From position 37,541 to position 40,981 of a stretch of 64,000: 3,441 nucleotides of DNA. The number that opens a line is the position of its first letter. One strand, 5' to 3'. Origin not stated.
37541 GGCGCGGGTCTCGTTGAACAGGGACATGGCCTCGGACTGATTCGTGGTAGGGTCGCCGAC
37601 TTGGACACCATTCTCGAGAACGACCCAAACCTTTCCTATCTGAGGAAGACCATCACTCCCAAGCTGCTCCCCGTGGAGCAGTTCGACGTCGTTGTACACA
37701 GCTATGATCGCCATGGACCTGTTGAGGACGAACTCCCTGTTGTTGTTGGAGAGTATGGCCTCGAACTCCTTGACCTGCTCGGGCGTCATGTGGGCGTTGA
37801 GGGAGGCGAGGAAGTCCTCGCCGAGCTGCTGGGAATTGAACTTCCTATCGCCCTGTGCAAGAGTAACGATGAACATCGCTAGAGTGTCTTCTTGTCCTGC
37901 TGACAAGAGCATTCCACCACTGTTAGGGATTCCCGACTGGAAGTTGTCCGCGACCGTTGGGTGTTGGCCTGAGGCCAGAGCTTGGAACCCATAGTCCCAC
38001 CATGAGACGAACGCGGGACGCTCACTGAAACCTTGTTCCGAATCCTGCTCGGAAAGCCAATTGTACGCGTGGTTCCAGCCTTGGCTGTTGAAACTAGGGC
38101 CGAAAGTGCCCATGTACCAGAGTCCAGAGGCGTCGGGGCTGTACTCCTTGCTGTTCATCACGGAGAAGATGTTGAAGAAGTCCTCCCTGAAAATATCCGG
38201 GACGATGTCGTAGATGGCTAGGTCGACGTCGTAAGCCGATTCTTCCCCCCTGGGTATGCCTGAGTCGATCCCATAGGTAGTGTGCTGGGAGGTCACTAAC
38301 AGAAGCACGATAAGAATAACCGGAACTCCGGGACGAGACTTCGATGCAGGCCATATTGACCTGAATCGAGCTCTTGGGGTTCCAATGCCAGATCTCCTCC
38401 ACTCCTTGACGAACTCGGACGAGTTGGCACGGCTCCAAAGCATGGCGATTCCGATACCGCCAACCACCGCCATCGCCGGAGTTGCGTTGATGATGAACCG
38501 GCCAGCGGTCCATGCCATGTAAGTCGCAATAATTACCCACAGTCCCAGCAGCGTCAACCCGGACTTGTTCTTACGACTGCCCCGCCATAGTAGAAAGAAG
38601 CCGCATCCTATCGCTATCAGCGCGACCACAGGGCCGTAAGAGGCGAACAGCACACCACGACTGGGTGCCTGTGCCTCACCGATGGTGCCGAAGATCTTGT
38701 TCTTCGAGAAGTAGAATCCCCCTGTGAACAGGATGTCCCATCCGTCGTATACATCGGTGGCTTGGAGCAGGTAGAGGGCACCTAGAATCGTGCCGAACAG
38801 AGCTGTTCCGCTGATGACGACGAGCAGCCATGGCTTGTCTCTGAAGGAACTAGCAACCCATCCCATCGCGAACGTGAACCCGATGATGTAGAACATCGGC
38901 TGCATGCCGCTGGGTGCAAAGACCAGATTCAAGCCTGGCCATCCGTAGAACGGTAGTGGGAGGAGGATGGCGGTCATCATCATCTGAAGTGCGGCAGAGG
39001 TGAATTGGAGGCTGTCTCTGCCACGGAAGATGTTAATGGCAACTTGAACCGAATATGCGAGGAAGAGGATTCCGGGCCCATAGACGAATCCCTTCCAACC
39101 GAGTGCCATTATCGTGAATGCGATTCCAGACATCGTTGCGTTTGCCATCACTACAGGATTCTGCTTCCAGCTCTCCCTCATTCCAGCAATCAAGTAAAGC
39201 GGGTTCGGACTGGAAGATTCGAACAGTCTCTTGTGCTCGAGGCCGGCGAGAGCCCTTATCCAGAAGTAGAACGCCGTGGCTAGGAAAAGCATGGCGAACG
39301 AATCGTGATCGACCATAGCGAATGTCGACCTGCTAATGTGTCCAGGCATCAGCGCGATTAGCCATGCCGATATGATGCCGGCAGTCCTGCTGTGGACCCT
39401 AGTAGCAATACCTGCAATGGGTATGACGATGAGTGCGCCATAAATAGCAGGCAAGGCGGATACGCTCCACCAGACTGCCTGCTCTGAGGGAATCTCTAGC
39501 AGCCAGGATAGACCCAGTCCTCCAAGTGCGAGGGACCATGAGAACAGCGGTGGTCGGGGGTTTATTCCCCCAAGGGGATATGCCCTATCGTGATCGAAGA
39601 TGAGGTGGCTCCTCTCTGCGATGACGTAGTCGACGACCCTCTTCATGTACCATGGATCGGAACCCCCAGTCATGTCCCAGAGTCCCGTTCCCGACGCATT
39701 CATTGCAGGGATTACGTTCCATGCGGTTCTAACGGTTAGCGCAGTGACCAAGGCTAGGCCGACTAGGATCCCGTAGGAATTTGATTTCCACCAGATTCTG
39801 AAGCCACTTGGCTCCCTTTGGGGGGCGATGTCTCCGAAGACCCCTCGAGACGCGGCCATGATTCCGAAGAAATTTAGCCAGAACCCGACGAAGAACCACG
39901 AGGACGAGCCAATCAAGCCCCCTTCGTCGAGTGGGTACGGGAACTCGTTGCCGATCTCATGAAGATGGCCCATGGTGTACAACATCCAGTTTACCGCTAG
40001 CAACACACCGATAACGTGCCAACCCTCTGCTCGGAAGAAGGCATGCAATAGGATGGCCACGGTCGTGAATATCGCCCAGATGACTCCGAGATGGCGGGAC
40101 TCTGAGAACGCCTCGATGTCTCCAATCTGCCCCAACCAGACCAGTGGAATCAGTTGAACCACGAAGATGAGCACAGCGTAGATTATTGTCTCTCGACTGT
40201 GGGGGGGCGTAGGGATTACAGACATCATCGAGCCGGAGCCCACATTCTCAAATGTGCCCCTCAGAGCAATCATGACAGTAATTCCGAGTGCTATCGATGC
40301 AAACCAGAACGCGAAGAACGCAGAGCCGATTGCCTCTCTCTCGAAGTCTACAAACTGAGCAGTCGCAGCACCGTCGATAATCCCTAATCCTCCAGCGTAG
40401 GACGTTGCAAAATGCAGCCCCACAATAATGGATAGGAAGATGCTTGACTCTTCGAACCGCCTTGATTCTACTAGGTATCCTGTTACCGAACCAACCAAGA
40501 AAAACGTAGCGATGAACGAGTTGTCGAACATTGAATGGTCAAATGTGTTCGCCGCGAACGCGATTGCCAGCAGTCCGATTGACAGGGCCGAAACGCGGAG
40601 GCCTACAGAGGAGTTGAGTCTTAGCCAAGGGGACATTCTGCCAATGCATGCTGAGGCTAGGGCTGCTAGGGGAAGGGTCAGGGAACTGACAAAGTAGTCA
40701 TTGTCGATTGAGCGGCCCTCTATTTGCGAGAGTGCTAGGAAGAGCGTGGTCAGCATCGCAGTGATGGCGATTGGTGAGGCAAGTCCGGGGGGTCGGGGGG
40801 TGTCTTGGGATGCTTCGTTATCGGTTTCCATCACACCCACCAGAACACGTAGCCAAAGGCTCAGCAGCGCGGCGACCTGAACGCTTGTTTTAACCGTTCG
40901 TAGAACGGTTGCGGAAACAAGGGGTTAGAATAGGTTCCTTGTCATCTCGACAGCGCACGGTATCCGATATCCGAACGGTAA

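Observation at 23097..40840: Tight co-directional four-gene cluster: AglB fusion, membrane subtilase, beta-helix glycoprotein and wHTH-STAND-TPR ATPase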

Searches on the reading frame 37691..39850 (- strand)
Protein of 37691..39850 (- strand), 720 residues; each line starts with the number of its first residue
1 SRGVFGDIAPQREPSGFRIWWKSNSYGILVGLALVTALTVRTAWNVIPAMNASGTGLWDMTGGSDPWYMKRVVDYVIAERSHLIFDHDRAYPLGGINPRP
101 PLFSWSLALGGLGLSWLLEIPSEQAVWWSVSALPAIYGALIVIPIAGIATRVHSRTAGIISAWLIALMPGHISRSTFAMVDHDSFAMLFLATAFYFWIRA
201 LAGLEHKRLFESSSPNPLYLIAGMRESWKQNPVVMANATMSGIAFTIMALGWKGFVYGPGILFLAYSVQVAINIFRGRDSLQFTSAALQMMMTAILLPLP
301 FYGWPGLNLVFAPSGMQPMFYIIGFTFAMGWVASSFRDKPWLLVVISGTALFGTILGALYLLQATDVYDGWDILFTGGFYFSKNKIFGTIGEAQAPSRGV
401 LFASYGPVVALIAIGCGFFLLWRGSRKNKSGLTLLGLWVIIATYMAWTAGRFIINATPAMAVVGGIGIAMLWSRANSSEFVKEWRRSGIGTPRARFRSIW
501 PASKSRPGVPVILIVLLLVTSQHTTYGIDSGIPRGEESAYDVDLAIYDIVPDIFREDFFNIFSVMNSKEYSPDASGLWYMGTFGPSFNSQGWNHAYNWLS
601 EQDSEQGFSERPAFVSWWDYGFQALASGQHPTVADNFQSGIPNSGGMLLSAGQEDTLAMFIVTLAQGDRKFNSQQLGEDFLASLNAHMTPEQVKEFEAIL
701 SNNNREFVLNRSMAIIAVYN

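Call 16: find_homologous_proteins(query=window:37691-39850:-, max_evalue=0.00001)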
Query window:37691-39850:- (720 aa): 81 proteins with E <= 0.00001 among 8000 candidates.
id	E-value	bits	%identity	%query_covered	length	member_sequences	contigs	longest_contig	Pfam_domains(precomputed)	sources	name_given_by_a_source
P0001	0.0e+0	1124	82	81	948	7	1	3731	PF02516.21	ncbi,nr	ncbi:MAG: STT3 domain-containing protein, partial [Candidatus Thermoplasmatota archaeon]|nr:STT3 dom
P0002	1.3e-264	899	72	73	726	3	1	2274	PF02516.21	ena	-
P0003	3.2e-233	795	75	63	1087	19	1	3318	-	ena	-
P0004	9.2e-233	793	79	59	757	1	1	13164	PF02516.21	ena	-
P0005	2.8e-226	772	72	64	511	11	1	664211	PF02516.21,PF13231.13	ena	-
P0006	4.3e-224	765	68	68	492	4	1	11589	PF02516.21,PF13231.13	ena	-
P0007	1.4e-216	740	72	61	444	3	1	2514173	PF02516.21,PF13231.13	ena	-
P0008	7.0e-216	737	49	98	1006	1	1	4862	PF02516.21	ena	-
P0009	2.5e-214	732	47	98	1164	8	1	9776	PF02516.21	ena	-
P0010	4.4e-214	732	71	61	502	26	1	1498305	PF02516.21,PF13231.13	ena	-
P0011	2.2e-213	729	71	60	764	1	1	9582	PF02516.21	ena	-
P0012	7.7e-212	724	74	58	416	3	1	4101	-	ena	-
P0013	3.9e-211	722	82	52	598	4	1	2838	PF02516.21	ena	-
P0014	7.7e-209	714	70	60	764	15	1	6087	PF02516.21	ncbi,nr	ncbi:MAG: STT3 domain-containing protein, partial [Candidatus Thermoplasmatota archaeon]|nr:STT3 dom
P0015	1.4e-205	703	69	59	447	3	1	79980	PF02516.21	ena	-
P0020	2.8e-193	663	45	97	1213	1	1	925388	PF02516.21,PF13231.13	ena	-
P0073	3.6e-29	120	24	96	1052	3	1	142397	PF02516.21,PF13231.13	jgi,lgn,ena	-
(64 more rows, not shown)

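Call 20: find_encoding_contigs(protein=P0020, flank=10000, max_places=2)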
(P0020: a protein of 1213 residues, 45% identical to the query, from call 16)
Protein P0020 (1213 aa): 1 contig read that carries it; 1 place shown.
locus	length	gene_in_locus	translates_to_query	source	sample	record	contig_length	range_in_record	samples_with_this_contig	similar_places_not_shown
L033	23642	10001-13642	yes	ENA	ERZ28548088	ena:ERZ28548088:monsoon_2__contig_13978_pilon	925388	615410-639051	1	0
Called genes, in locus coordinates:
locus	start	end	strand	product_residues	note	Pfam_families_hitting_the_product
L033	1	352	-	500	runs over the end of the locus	PF01970:TctA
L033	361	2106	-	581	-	-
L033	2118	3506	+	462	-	PF01966:HD, PF19276:HD_assoc_2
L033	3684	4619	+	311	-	-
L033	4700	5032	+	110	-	-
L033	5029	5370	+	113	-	-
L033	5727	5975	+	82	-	-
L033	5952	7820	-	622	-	-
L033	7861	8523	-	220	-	PF01864:CarS-like, PF01148:CTP_transf_1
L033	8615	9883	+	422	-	PF02844:GARS_N, PF01071:GARS_A, PF02655:ATP-grasp_3, PF02222:ATP-grasp (weak), PF02843:GARS_C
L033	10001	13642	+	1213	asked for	PF02516:STT3, PF13231:PMT_2 (weak)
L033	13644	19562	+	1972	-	PF13620:CarboxypepD_reg (faint)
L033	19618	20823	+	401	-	PF00082:Peptidase_S8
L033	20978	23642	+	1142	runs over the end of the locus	PF17957:Big_7 (faint), PF13229:Beta_helix (weak)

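Call 21: find_encoding_contigs(protein=P0073, flank=10000, max_places=2)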
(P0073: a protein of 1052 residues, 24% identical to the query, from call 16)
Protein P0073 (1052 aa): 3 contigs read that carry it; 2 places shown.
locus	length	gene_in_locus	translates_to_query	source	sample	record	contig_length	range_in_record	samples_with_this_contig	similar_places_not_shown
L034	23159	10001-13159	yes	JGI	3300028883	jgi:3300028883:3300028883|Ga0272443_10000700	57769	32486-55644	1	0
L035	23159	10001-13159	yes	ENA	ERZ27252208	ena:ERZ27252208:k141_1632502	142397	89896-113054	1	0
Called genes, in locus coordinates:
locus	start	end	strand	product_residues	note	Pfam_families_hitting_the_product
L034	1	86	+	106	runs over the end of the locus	-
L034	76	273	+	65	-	-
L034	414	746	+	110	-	-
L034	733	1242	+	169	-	-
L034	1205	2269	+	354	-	-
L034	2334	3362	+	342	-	-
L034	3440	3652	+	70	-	-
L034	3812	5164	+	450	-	-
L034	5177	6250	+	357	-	-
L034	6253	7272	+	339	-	PF13479:AAA_24 (faint)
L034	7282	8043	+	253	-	-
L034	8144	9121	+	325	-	-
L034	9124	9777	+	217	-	PF02732:ERCC4 (weak), PF00633:HHH (faint), PF14520:HHH_5, PF12826:HHH_2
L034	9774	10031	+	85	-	-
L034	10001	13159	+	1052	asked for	PF02516:STT3, PF13231:PMT_2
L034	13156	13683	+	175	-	-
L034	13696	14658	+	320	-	PF01073:3Beta_HSD, PF01370:Epimerase, PF02719:Polysacc_synt_2, PF04321:RmlD_sub_bind, PF07993:NAD_binding_4, PF16363:GDP_Man_Dehyd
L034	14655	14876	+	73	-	-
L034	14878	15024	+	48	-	-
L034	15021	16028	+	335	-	PF00288:GHMP_kinases_N, PF08544:GHMP_kinases_C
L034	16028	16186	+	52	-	-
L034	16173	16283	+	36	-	-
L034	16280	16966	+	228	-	PF00923:TAL_FSA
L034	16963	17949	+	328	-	PF01073:3Beta_HSD, PF01370:Epimerase, PF02719:Polysacc_synt_2 (faint), PF07993:NAD_binding_4 (faint), PF16363:GDP_Man_Dehyd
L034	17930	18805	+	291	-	PF00535:Glycos_transf_2, PF10111:Glyco_tranf_2_2, PF13641:Glyco_tranf_2_3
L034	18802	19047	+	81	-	-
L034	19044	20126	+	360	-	PF00534:Glycos_transf_1, PF13692:Glyco_trans_1_4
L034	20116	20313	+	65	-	-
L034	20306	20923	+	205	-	PF00685:Sulfotransfer_1, PF17784:Sulfotransfer_4 (faint), PF13469:Sulfotransfer_3 (weak)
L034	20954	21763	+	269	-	PF04991:LicD (weak)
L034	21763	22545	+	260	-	PF00551:Formyl_trans_N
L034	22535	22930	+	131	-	-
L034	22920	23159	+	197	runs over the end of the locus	-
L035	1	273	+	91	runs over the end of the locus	-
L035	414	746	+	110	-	-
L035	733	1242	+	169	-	-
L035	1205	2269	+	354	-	-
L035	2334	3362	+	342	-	-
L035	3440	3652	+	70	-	-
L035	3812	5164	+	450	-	-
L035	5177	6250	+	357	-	-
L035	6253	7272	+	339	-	PF13479:AAA_24 (faint)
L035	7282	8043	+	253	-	-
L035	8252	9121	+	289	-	-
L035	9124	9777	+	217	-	PF02732:ERCC4 (weak), PF00633:HHH (faint), PF14520:HHH_5, PF12826:HHH_2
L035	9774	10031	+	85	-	-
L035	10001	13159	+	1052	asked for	PF02516:STT3, PF13231:PMT_2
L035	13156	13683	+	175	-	-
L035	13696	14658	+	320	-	PF01073:3Beta_HSD, PF01370:Epimerase, PF02719:Polysacc_synt_2, PF04321:RmlD_sub_bind, PF07993:NAD_binding_4, PF16363:GDP_Man_Dehyd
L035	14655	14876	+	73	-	-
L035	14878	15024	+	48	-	-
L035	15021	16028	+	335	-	PF00288:GHMP_kinases_N, PF08544:GHMP_kinases_C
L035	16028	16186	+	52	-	-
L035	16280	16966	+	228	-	PF00923:TAL_FSA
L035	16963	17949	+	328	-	PF01073:3Beta_HSD, PF01370:Epimerase, PF02719:Polysacc_synt_2 (faint), PF07993:NAD_binding_4 (faint), PF16363:GDP_Man_Dehyd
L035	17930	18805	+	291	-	PF00535:Glycos_transf_2, PF10111:Glyco_tranf_2_2, PF13641:Glyco_tranf_2_3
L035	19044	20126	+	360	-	PF00534:Glycos_transf_1, PF13692:Glyco_trans_1_4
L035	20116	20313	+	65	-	-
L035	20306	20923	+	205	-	PF00685:Sulfotransfer_1, PF17784:Sulfotransfer_4 (faint), PF13469:Sulfotransfer_3 (weak)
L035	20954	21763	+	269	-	PF04991:LicD (weak)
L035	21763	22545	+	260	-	PF00551:Formyl_trans_N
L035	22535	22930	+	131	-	-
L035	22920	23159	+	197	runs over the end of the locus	-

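Call 33: find_homologous_proteins(query=L033:20978-23641:+, max_evalue=0.00001)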
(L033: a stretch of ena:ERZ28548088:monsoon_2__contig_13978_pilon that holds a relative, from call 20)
Query L033:20978-23641:+ (888 aa): 230 proteins with E <= 0.00001 among 8000 candidates; the best 120 are listed.
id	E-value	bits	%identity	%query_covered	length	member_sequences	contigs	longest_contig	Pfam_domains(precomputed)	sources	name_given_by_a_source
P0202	0.0e+0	1932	95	100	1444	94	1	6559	PF13229.13,PF17957.8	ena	-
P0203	0.0e+0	1879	92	100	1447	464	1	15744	PF13229.13,PF17957.8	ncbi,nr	ncbi:MAG: hypothetical protein CL959_03045 [Euryarchaeota archaeon]|nr:hypothetical protein [Euryarc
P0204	0.0e+0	1876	91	100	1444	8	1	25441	PF13229.13,PF17957.8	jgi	-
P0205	0.0e+0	1855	90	100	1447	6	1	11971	PF13229.13,PF17957.8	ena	-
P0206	0.0e+0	1843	90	100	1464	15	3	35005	PF13229.13,PF17957.8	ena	-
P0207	0.0e+0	1828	89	100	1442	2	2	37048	PF13229.13,PF17957.8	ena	-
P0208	0.0e+0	1827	90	100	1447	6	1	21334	PF13229.13,PF17957.8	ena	-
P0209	0.0e+0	1827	88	100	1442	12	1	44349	PF13229.13,PF17957.8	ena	-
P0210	0.0e+0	1826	88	100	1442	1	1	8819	PF13229.13,PF17957.8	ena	-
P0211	0.0e+0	1826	88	100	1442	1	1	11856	PF13229.13,PF17957.8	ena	-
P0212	0.0e+0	1778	87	100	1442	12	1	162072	PF13229.13,PF17957.8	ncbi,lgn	-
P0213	0.0e+0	1740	85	100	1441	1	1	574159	PF13229.13,PF17957.8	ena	-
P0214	0.0e+0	1740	85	100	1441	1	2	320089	PF13229.13,PF17957.8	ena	-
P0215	0.0e+0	1740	85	100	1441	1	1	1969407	PF13229.13,PF17957.8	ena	-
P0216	0.0e+0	1740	85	100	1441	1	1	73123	PF13229.13,PF17957.8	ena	-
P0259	0.0e+0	1313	66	99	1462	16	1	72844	PF13229.13,PF17957.8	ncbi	ncbi:MAG: right-handed parallel beta-helix repeat-containing protein [Poseidonia sp.]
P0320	0.0e+0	1221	62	99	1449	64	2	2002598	PF13229.13,PF17957.8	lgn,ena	-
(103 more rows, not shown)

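Call 34: find_encoding_contigs(protein=P0215, flank=10000, max_places=1)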
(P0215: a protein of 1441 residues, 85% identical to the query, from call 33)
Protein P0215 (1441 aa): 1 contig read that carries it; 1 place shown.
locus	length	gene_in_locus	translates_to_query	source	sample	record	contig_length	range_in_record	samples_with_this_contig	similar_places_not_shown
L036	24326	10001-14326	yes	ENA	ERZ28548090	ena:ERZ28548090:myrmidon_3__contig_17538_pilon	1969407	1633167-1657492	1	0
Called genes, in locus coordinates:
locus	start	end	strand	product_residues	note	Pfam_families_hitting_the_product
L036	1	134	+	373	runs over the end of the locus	-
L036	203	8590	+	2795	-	PF02516:STT3, PF13231:PMT_2 (weak), PF22627:AglB_core-like (faint), PF13620:CarboxypepD_reg (weak)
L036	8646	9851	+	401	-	PF00082:Peptidase_S8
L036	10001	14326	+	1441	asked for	PF17957:Big_7 (faint), PF13229:Beta_helix (weak)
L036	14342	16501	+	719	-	PF13191:AAA_16, PF13401:AAA_22 (faint), PF00515:TPR_1 (faint), PF13424:TPR_12 (weak)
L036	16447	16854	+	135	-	PF07719:TPR_2 (faint), PF13424:TPR_12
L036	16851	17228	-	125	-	-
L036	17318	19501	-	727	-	-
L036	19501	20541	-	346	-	-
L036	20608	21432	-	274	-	PF00753:Lactamase_B, PF23023:Anti-Pycsar_Apyc1 (weak), PF12706:Lactamase_B_2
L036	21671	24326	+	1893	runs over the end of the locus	-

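Call 35: find_encoding_contigs(protein=P0320, flank=10000, max_places=1)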
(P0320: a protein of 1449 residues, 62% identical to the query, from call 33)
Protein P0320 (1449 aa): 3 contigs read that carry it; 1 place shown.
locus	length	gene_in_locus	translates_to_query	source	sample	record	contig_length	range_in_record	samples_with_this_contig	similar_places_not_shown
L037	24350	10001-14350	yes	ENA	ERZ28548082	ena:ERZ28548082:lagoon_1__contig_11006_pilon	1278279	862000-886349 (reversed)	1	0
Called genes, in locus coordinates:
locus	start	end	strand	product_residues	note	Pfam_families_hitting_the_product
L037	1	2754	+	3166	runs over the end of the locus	PF02516:STT3, PF10670:DUF4198 (faint), PF13620:CarboxypepD_reg (faint)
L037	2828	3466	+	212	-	-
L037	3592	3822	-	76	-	-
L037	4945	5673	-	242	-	PF14312:FG-GAP_2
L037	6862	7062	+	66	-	-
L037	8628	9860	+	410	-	PF00082:Peptidase_S8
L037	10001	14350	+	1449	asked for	PF17957:Big_7 (faint), PF13229:Beta_helix (weak)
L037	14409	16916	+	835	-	PF13191:AAA_16, PF13401:AAA_22 (faint), PF13176:TPR_7 (faint), PF14559:TPR_19 (faint), PF13181:TPR_8 (faint), PF13424:TPR_12, PF17874:TPR_MalT, PF13424:TPR_12 (weak), +5 more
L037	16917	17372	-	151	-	-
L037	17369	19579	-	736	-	-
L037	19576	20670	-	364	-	-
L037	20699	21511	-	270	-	PF00753:Lactamase_B, PF23023:Anti-Pycsar_Apyc1, PF12706:Lactamase_B_2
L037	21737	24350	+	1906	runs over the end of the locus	-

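Call 36: find_encoding_contigs(protein=P0259, flank=10000, max_places=1)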
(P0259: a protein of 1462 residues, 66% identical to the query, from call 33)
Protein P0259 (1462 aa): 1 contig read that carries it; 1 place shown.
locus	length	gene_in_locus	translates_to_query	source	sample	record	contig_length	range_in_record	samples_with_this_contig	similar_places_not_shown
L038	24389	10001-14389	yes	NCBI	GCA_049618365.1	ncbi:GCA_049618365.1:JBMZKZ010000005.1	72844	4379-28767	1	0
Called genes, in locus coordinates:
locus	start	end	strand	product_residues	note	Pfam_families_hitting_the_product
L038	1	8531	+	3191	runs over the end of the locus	PF02516:STT3, PF13620:CarboxypepD_reg (faint)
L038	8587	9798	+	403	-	PF00082:Peptidase_S8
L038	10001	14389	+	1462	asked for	PF13229:Beta_helix, PF17957:Big_7 (faint)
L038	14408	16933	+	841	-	PF13191:AAA_16, PF13401:AAA_22 (faint), PF07719:TPR_2 (faint), PF13428:TPR_14 (faint), PF14559:TPR_19 (faint), PF25873:WHD_MalT (faint), PF07721:TPR_4 (faint), PF13424:TPR_12, +5 more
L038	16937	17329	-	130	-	-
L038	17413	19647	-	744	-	-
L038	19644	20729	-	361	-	PF23960:DUF7289 (faint)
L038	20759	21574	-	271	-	PF00753:Lactamase_B, PF23023:Anti-Pycsar_Apyc1, PF12706:Lactamase_B_2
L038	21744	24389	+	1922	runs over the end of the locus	-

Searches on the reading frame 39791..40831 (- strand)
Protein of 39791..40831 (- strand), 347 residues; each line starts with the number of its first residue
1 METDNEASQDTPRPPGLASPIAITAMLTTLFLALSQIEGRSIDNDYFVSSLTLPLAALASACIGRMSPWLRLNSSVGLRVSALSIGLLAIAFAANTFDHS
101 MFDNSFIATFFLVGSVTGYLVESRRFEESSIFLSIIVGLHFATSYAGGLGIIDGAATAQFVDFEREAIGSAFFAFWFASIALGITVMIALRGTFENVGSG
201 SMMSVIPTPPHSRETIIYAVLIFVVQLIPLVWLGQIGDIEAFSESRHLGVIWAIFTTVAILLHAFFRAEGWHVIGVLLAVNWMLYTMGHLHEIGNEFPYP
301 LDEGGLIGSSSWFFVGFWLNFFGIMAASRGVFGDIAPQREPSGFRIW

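Call 51: search_protein_families(library=pfam, proteins=[window:39791-40831:-], max_evalue=0.5)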
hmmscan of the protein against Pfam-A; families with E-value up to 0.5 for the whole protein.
window:39791-40831:- (347 aa): 0 families
